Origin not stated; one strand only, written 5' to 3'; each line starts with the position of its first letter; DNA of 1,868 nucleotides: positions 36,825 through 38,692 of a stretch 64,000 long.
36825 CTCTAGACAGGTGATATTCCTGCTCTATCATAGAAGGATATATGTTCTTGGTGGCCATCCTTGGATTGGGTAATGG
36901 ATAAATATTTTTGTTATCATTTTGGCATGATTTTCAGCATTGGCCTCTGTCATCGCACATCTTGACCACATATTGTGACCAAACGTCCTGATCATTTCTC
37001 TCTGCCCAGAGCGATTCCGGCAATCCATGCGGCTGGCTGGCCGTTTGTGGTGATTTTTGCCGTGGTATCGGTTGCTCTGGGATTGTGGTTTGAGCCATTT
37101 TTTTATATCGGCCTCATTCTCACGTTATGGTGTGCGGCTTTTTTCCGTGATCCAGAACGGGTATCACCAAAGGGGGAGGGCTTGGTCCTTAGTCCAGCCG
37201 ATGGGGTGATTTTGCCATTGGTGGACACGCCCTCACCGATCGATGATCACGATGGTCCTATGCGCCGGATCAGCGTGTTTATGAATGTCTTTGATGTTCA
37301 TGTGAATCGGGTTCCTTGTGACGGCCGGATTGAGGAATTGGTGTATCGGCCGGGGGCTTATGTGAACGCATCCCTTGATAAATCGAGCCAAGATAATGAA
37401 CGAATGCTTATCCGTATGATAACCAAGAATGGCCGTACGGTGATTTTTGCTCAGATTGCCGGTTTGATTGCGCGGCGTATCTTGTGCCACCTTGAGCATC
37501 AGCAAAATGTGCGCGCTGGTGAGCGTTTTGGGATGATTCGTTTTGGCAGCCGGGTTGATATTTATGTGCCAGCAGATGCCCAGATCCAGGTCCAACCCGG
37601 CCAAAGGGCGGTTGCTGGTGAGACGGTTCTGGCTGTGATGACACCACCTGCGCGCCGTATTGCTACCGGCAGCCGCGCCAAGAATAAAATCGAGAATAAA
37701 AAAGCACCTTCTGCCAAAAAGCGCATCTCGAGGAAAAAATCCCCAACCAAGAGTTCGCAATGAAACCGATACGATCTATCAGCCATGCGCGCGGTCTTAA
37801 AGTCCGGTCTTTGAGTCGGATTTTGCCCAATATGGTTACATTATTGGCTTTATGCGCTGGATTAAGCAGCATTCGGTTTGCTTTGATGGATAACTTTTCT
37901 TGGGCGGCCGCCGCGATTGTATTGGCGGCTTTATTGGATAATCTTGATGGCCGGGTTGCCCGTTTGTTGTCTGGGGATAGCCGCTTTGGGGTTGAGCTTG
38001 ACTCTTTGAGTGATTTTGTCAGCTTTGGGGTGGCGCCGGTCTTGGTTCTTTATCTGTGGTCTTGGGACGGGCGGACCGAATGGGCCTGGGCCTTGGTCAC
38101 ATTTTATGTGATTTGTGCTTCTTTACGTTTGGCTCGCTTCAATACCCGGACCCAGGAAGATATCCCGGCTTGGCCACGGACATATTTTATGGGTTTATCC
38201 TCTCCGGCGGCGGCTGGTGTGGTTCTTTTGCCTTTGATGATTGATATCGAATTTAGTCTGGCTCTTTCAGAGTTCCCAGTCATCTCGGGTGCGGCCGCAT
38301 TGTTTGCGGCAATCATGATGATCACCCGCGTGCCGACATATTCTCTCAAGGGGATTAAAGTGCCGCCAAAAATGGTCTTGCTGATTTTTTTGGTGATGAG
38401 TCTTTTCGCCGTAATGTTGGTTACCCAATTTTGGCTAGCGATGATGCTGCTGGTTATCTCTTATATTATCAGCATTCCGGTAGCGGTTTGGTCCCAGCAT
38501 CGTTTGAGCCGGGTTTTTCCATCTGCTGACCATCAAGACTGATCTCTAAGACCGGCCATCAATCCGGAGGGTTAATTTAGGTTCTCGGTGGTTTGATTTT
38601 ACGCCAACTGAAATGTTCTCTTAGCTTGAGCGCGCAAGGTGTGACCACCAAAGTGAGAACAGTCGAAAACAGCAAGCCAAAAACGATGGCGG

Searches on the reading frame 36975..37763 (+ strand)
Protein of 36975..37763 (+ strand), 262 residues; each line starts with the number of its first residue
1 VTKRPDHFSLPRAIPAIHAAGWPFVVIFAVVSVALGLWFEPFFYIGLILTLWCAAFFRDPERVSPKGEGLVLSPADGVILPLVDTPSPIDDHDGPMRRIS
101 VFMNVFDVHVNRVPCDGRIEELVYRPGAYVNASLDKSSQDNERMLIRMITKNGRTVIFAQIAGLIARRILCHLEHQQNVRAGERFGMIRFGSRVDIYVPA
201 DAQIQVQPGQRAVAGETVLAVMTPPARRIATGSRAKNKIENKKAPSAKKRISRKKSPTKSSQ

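Call 44: search_protein_families(library=pfam, proteins=[window:36975-37763:+], max_evalue=0.00001)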
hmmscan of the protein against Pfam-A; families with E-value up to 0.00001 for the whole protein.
window:36975-37763:+ (262 aa): 1 family
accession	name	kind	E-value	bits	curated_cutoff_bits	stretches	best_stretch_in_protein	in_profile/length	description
PF02666.20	PS_Dcarbxylase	-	2.4e-43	148.5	22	1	50-219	2-197/198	Phosphatidylserine decarboxylase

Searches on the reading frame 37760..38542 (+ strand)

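Call 44: search_protein_families(library=pfam, proteins=[window:37760-38542:+], max_evalue=0.00001)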
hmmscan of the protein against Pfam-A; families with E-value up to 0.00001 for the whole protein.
window:37760-38542:+ (260 aa): 1 family
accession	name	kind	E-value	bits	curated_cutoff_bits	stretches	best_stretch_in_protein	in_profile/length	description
PF01066.26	CDP-OH_P_transf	-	1.3e-19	71.6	22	1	21-158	2-131/152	CDP-alcohol phosphatidyltransferase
